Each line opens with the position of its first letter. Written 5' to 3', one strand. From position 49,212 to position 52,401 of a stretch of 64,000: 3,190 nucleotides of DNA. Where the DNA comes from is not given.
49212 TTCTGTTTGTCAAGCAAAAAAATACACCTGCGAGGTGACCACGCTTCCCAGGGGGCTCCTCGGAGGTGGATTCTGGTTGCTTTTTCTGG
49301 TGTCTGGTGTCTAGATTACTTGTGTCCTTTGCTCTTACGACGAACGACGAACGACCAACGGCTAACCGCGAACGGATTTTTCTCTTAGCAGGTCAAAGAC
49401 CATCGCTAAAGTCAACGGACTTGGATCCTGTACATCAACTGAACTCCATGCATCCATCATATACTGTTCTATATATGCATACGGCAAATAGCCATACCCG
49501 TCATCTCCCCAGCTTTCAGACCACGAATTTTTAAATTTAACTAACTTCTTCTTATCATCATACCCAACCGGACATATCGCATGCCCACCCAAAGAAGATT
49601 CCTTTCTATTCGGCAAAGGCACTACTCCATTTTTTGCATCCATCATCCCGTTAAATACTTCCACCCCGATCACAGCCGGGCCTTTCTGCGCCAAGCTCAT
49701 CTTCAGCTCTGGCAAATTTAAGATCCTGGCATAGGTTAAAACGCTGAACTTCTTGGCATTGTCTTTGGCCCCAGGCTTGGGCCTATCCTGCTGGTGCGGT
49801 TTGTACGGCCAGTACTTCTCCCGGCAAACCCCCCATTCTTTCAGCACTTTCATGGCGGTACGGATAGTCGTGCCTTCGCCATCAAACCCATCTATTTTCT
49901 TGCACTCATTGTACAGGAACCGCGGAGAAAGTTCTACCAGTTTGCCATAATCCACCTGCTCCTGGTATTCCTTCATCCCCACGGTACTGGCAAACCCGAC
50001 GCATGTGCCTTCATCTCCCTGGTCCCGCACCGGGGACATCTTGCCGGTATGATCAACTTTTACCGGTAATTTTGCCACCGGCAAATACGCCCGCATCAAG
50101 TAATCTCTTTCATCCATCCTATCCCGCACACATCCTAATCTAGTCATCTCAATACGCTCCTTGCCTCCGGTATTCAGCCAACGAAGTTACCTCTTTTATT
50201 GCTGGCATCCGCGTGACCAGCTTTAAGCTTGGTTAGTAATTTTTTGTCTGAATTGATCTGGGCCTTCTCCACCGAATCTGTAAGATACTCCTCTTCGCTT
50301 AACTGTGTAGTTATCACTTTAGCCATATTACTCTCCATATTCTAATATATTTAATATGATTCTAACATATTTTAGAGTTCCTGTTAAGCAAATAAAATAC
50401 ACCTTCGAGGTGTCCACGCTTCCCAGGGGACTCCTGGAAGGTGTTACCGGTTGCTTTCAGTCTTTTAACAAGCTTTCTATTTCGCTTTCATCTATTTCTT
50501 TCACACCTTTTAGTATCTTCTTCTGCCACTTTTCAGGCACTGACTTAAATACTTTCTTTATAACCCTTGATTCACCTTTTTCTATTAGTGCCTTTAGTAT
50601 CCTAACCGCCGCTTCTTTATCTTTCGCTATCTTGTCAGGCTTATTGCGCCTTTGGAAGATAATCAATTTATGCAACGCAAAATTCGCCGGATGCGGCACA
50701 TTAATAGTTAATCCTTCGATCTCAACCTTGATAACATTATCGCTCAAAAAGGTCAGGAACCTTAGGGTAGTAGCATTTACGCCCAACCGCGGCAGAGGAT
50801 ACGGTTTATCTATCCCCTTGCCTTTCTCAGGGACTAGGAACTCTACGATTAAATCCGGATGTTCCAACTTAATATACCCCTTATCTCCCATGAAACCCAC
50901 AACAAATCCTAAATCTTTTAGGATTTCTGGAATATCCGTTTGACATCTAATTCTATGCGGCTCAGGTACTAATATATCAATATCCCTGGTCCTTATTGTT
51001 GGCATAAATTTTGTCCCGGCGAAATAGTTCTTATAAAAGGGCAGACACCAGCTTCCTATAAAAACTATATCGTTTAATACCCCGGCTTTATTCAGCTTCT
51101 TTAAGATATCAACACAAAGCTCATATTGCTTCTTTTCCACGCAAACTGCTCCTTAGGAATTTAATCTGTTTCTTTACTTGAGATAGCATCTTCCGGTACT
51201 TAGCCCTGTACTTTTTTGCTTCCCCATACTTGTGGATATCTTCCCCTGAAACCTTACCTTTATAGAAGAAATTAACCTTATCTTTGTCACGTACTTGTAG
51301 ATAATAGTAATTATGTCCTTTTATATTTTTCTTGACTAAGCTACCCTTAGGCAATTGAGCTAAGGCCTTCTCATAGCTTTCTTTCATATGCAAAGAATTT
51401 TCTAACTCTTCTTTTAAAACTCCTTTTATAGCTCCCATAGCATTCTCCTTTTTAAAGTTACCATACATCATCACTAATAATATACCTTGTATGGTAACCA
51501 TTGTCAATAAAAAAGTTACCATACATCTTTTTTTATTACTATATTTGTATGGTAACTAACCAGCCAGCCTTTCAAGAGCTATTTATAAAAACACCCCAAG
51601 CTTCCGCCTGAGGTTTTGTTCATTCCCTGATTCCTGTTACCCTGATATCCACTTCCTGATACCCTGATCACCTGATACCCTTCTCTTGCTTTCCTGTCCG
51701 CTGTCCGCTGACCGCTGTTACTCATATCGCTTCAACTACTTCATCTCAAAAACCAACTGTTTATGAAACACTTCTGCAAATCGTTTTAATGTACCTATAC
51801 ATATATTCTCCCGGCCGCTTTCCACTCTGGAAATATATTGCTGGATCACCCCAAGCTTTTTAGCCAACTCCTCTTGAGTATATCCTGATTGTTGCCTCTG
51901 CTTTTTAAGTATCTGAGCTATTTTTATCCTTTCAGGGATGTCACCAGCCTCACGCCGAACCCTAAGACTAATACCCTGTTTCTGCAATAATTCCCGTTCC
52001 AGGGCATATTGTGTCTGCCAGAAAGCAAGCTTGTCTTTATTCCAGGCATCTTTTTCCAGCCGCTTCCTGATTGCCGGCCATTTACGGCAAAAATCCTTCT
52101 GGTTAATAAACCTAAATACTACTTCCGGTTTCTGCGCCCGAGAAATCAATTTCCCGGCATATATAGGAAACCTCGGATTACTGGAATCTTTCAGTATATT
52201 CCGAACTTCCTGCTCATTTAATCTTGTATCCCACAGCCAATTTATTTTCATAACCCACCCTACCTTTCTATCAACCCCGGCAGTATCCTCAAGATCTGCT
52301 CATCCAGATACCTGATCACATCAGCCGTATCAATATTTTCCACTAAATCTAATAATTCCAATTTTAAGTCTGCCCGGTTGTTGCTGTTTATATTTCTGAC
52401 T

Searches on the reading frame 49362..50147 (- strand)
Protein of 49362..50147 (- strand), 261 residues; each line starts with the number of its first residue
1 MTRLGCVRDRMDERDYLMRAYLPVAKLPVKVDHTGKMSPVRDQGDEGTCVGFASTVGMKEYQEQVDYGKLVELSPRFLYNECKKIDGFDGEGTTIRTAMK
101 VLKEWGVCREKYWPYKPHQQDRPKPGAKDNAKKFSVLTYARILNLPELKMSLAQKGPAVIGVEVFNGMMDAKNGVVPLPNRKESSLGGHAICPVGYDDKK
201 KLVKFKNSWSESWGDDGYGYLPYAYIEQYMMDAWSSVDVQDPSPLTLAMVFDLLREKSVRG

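Call 13: search_protein_families(library=ncbifam, proteins=[window:49362-50147:-], max_evalue=0.00001)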
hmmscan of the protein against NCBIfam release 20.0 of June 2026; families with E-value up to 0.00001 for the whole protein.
window:49362-50147:- (261 aa): 0 families

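Call 14: search_protein_families(library=pfam, proteins=[window:49362-50147:-], max_evalue=0.0001)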
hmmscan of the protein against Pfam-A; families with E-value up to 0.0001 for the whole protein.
window:49362-50147:- (261 aa): 1 family
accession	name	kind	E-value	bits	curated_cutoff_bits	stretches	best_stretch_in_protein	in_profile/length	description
PF00112.29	Peptidase_C1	-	4.5e-22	79.6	20.7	1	32-221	6-202/220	Papain family cysteine protease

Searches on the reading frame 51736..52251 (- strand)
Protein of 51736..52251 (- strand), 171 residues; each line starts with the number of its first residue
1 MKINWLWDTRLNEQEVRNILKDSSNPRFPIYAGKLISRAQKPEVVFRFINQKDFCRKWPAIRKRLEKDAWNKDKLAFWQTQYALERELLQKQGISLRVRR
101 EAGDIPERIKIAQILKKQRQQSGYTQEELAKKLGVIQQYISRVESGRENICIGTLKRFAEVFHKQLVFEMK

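Call 13: search_protein_families(library=ncbifam, proteins=[window:51736-52251:-], max_evalue=0.00001)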
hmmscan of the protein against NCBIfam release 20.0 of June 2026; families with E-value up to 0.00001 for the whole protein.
window:51736-52251:- (171 aa): 5 families
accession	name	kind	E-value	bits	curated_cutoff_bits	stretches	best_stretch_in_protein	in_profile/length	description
TIGR03070.1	couple_hipB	subfamily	6.9e-11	41.9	71.65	1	110-162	2-54/58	type II toxin-antitoxin system Y4mF family antitoxin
NF047948.1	male_kill_WMK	equivalog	8.9e-09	35.2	300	1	106-161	158-213/300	WO male-killing family protein Wmk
NF007271.0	PRK09726.1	equivalog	4.5e-08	33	79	1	109-156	11-58/88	type II toxin-antitoxin system antitoxin HipB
NF041951.1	phage_RstR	subfamily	7.7e-07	29.3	80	1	110-163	2-55/108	RstR family transcriptional repressor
NF006015.0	PRK08154.1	subfamily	9.5e-07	28.3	204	1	110-166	30-86/314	anaerobic benzoate catabolism transcriptional regulator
